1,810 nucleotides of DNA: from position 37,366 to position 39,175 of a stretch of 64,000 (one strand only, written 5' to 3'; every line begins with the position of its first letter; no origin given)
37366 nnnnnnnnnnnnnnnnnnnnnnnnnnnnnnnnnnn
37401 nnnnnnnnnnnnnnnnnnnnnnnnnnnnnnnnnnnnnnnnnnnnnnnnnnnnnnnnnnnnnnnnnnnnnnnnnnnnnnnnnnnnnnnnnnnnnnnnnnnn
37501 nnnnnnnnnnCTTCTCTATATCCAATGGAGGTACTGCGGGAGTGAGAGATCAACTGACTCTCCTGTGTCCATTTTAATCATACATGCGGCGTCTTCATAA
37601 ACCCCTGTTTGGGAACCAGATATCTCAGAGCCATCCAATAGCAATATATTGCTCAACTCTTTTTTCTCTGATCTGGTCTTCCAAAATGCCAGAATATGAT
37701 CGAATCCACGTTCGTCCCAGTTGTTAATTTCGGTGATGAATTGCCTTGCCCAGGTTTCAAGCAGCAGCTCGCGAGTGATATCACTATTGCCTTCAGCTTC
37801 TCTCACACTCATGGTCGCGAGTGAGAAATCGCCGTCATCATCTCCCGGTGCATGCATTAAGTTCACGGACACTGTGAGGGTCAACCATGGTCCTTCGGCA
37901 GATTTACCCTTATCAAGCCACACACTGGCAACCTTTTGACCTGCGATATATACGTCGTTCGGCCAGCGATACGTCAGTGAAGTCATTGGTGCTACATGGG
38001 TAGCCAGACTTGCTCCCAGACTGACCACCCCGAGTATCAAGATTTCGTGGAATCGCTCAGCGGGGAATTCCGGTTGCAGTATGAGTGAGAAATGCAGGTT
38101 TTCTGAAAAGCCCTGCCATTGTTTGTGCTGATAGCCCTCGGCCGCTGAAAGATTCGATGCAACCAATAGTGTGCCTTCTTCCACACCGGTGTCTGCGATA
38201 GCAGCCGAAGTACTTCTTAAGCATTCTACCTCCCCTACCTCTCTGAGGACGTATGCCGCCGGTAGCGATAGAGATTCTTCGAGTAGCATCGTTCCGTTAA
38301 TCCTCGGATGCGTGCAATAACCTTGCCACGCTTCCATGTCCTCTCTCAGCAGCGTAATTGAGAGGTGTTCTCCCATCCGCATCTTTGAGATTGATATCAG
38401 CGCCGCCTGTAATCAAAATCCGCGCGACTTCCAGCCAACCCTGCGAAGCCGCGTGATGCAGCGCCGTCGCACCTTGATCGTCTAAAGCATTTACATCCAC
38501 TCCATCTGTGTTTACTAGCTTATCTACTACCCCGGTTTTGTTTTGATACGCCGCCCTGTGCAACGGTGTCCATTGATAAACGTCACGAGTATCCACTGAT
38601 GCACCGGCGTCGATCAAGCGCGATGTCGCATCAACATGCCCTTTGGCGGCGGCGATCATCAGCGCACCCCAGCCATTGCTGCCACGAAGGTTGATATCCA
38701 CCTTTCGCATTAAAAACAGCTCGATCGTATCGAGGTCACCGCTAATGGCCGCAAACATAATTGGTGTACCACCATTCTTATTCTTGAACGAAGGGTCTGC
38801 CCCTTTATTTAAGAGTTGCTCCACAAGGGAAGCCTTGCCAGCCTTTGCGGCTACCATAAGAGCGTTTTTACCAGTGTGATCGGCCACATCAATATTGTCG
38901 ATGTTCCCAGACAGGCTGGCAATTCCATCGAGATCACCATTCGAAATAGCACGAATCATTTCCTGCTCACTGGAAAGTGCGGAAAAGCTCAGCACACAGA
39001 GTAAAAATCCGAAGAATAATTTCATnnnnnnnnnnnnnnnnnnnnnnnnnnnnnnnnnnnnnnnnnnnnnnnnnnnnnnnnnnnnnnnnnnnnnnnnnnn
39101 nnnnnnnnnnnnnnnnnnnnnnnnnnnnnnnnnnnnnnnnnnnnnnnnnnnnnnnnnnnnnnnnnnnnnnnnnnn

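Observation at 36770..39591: Unexplained four-gene module directly behind the periplasmic formate dehydrogenase operon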

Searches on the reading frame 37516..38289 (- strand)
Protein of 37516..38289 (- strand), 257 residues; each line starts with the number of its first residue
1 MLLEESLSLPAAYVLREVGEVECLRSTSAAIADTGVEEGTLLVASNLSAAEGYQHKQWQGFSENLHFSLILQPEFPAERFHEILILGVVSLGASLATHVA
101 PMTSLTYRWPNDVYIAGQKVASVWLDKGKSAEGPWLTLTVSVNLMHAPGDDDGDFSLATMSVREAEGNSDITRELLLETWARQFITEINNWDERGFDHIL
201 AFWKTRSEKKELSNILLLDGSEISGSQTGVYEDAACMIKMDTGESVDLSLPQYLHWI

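Call 5: search_protein_families(library=pfam, proteins=[window:37516-38289:-], max_evalue=0.01)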
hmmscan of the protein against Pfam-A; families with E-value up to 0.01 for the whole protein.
window:37516-38289:- (257 aa): 2 families
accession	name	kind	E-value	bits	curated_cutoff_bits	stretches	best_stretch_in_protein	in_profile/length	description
PF16917.10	BPL_LplA_LipB_2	-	5.6e-20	72.1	27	1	58-204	35-182/183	Biotin/lipoate A/B protein ligase family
PF03099.24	BPL_LplA_LipB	-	2e-06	28.2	21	1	30-129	15-119/133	Biotin/lipoate A/B protein ligase family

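Call 6: search_protein_families(library=ncbifam, proteins=[window:37516-38289:-], max_evalue=0.01)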
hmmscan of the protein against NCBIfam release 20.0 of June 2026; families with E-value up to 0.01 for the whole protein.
window:37516-38289:- (257 aa): 9 families
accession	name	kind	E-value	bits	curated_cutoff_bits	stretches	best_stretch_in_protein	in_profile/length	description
TIGR00121.1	birA_ligase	equivalog_domain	1.1e-17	64.4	83.1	1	22-241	6-221/235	biotin--[acetyl-CoA-carboxylase] ligase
NF006206.0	PRK08330.1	equivalog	1.1e-12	47.9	311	1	34-243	31-229/243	biotin--protein ligase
NF008847.0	PRK11886.1-2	equivalog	2.4e-12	46.8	293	1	35-242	100-304/320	bifunctional biotin--[acetyl-CoA-carboxylase] ligase/biotin operon repressor BirA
NF008848.0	PRK11886.1-3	equivalog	9.1e-12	44.6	362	1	20-243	85-304/319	bifunctional biotin--[acetyl-CoA-carboxylase] ligase/biotin operon repressor BirA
NF008850.0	PRK11886.1-5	equivalog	1.6e-09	37.4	489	1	35-243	100-305/320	bifunctional biotin--[acetyl-CoA-carboxylase] ligase/biotin operon repressor BirA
NF008849.0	PRK11886.1-4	equivalog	4.9e-09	35.7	474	1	36-241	101-303/320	bifunctional biotin--[acetyl-CoA-carboxylase] ligase/biotin operon repressor BirA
NF006294.0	PRK08477.1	equivalog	2.1e-06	27.3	179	1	30-183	22-157/214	biotin--[acetyl-CoA-carboxylase] ligase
NF005405.0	PRK06955.1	equivalog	2.7e-06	26.7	312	1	32-230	58-269/300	biotin--[acetyl-CoA-carboxylase] ligase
NF008846.0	PRK11886.1-1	equivalog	9.2e-05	21.9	353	1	33-181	95-242/312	bifunctional biotin--[acetyl-CoA-carboxylase] ligase/biotin operon repressor BirA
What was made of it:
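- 37516..38289 (-): BPL-like: 257-aa biotin/lipoate-ligase-fold protein with a degenerate biotin loop, no signal peptide, and a start 7 nt after the ankyrin stop. TIGR00121 at 64 bits, below its cut-off of 83 (calls 5, 6).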

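Call 8: search_protein_families(library=pfam, proteins=[window:37516-38289:-], max_evalue=10)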
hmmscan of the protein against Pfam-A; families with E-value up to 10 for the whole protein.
window:37516-38289:- (257 aa): 2 families
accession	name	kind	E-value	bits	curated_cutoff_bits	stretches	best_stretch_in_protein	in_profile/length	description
PF16917.10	BPL_LplA_LipB_2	-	5.6e-20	72.1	27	1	58-204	35-182/183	Biotin/lipoate A/B protein ligase family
PF03099.24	BPL_LplA_LipB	-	2e-06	28.2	21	1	30-129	15-119/133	Biotin/lipoate A/B protein ligase family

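Call 19: search_solved_structures(query=window:37516-38289:-, max_evalue=1, show_alignments=2)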
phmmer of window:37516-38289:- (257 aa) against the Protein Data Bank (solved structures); distinct sequences matched with E-value up to 1: 29.
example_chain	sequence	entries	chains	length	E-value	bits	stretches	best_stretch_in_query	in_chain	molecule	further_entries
2eay_A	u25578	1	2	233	2.2e-09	40.6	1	25-243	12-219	Biotin [acetyl-CoA-carboxylase] ligase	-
3efs_A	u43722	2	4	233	2.6e-09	40.3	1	25-243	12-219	Biotin [acetyl-CoA-carboxylase] ligase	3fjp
3efr_A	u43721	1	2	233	3.6e-09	39.9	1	25-243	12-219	Biotin [acetyl-CoA-carboxylase] ligase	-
1wnl_A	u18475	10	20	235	6.5e-09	39.1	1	13-130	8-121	biotin--[acetyl-CoA-carboxylase] ligase | 235aa long hypothetical biotin-[acetyl-CoA-carboxylase] ligase | 235aa long hypothetical biotin--[acetyl-CoA-carboxyla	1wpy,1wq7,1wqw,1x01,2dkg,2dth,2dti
2dxu_A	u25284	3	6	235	6.5e-09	39.1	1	13-130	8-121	biotin--[acetyl-CoA-carboxylase] ligase | 235aa long hypothetical biotin--[acetyl-CoA-carboxylase] ligase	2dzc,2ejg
2dve_A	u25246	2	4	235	1.7e-08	37.7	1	13-130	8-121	Biotin Protein Ligase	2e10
2djz_A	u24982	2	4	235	4.1e-08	36.4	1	13-130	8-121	235aa long hypothetical biotin-[acetyl-CoA-carboxylase] ligase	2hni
2e41_A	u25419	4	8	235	4.1e-08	36.4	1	13-130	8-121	biotin--[acetyl-CoA-carboxylase] ligase | 235aa long hypothetical biotin--[acetyl-CoA-carboxylase] ligase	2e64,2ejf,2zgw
2deq_A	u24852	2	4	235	5.8e-08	36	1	13-130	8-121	235aa long hypothetical biotin--[acetyl-CoA-carboxylase] ligase | 235aa long hypothetical biotin-[acetyl-CoA-carboxylase] ligase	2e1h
2dxt_A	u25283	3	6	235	8.5e-08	35.4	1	13-130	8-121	biotin--[acetyl-CoA-carboxylase] ligase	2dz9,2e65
3bfm_A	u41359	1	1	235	5.3e-07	32.8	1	64-208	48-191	Biotin protein ligase-like protein of unknown function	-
4wf2_A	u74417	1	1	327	6.8e-07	32.4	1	36-241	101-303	Bifunctional ligase/repressor BirA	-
1bia_A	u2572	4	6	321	8.5e-07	32.1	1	36-241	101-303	BirA BIFUNCTIONAL PROTEIN | BIR A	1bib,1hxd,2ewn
8f8u_A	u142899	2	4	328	8.4e-06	28.9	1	37-241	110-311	Bifunctional ligase/repressor BirA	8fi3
9drn_B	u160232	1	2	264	3.5e-05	26.9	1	32-182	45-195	Biotin--[acetyl-CoA-carboxylase] ligase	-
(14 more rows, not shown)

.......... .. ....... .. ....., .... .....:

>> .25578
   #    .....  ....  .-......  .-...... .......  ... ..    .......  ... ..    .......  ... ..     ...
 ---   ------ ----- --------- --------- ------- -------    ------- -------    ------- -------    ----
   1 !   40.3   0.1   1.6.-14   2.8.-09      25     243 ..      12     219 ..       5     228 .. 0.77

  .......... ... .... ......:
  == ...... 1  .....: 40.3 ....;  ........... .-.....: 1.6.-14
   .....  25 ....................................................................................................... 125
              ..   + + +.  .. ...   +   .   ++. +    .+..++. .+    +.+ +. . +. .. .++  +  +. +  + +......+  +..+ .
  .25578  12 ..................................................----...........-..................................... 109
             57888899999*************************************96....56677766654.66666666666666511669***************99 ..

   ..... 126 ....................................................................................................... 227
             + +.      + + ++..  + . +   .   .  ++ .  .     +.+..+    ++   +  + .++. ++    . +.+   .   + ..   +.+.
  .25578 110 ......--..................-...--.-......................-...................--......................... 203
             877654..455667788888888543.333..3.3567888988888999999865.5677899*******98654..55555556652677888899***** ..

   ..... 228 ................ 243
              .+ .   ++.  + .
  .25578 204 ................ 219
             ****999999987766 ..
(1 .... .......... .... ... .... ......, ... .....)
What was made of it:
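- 37516..38289 (-): Related solved structure: 3bfm (call 19).
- On Biotin protein ligase (BirA, TIGR00121): Aligns to PDB 2eay over residues 25-243 (call 19).
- Closest known: BirA / group I biotin protein ligases. Same: Same catalytic-domain fold over residues ~25-243 (call 19).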

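Call 27: find_homologous_proteins(query=window:37516-38289:-)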
Query window:37516-38289:- (257 aa): 9 proteins with E <= 0.001 among 1597 candidates.
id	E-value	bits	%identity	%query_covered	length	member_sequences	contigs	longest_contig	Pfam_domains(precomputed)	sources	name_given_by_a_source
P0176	1.4e-167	574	100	100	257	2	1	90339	PF03099.25,PF16917.11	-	-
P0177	3.0e-131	455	76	100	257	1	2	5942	PF03099.25,PF16917.11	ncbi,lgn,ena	-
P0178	9.4e-122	424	69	100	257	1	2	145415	PF03099.25,PF16917.11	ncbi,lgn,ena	-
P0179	5.0e-119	415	68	100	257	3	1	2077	PF03099.25,PF16917.11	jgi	-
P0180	1.8e-118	413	69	100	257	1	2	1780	PF03099.25,PF16917.11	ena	-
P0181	1.3e-85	305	55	98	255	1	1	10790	PF16917.11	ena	-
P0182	9.1e-74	266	52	93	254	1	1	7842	PF03099.25,PF16917.11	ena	-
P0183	2.0e-53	200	43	96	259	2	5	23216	PF03099.25,PF16917.11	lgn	-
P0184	1.3e-43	168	42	80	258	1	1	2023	PF16917.11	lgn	-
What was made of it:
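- Checked: The 257-aa length is shared by homologues P0176-P0180 (call 27).
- Tried and rejected: It returned only 9 close relatives because of the word prefilter (call 27).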

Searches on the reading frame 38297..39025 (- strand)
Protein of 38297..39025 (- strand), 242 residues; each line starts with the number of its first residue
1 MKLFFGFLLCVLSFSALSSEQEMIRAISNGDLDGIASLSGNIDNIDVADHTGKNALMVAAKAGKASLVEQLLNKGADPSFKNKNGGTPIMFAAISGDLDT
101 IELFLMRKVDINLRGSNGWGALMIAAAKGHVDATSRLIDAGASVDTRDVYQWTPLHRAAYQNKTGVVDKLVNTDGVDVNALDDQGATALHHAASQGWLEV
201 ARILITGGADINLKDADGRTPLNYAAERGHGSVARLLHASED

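Call 5: search_protein_families(library=pfam, proteins=[window:38297-39025:-], max_evalue=0.01)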
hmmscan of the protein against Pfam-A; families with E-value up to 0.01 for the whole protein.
window:38297-39025:- (242 aa): 6 families
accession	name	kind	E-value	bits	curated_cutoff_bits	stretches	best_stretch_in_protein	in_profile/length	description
PF12796.13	Ank_2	-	3.6e-46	156.1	27.3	3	165-237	11-79/90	Ankyrin repeats (3 copies)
PF13637.12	Ank_4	-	9e-45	150.1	22.7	5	189-238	1-50/50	Ankyrin repeats (many copies)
PF00023.36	Ank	-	2.1e-41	138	21.1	6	185-215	2-32/33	Ankyrin repeat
PF13606.12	Ank_3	-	5e-33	109.4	22.3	3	185-212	2-29/30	Ankyrin repeat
PF13857.12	Ank_5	-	2.1e-32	111.2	27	5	170-225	1-56/56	Ankyrin repeats (many copies)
PF24521.3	Ank_KRIT1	-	5.5e-09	36.3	80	1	21-108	20-108/149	KRIT1 ankyrin-repeats domain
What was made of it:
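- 38297..39025 (-): Ank: 242-aa ankyrin-repeat protein with an N-terminal Sec-type signal peptide. Its start overlaps the g1 stop (ATGA). Ank_2 at 3.6e-46 (call 5).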

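Call 6: search_protein_families(library=ncbifam, proteins=[window:38297-39025:-], max_evalue=0.01)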
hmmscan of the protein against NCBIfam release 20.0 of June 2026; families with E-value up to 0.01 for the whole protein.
window:38297-39025:- (242 aa): 10 families
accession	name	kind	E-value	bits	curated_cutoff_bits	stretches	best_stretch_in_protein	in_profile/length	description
NF041931.2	MzaA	equivalog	2.6e-27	96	800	3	177-239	27-89/726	MZA anti-phage system associated sigma-70 family RNA polymerase sigma factor MzaA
NF043029.1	T4SS_AnkY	equivalog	9.5e-25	87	600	3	178-237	450-510/543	Dot/Icm T4SS effector AnkY/LegA9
NF043023.1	T4SS_AnkH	equivalog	1.4e-20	73.5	600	2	130-238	11-118/467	Dot/Icm T4SS effector AnkH/LegA3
NF043028.1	T4SS_AnkX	equivalog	1.7e-19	69.5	1400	2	85-211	385-518/938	Dot/Icm T4SS effector AnkN/AnkX/LegA8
NF043022.1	T4SS_AnkG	equivalog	5.9e-18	64.8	500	2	104-227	282-408/455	Dot/Icm T4SS effector AnkG/AnkZ/LegA7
NF043021.1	T4SS_AnkF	equivalog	9.8e-10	37.4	1000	1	86-226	586-674/917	Dot/Icm T4SS effector AnkF/LegA14/Ceg31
NF043027.1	T4SS_AnkQ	equivalog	1.5e-07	30.4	700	1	175-222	354-401/496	Dot/Icm T4SS effector AnkQ/LegA10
TIGR00870.1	trp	subfamily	5e-06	24.9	498.75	0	84-114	130-160/747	transient-receptor-potential calcium channel protein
NF043024.1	T4SS_AnkI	equivalog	1.3e-05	24.2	550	0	46-96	235-285/439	Dot/Icm T4SS effector AnkI/LegAS4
NF043019.1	T4SS_AnkC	equivalog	0.0012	17.8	450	0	55-212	84-229/459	Dot/Icm T4SS effector AnkC/LegA12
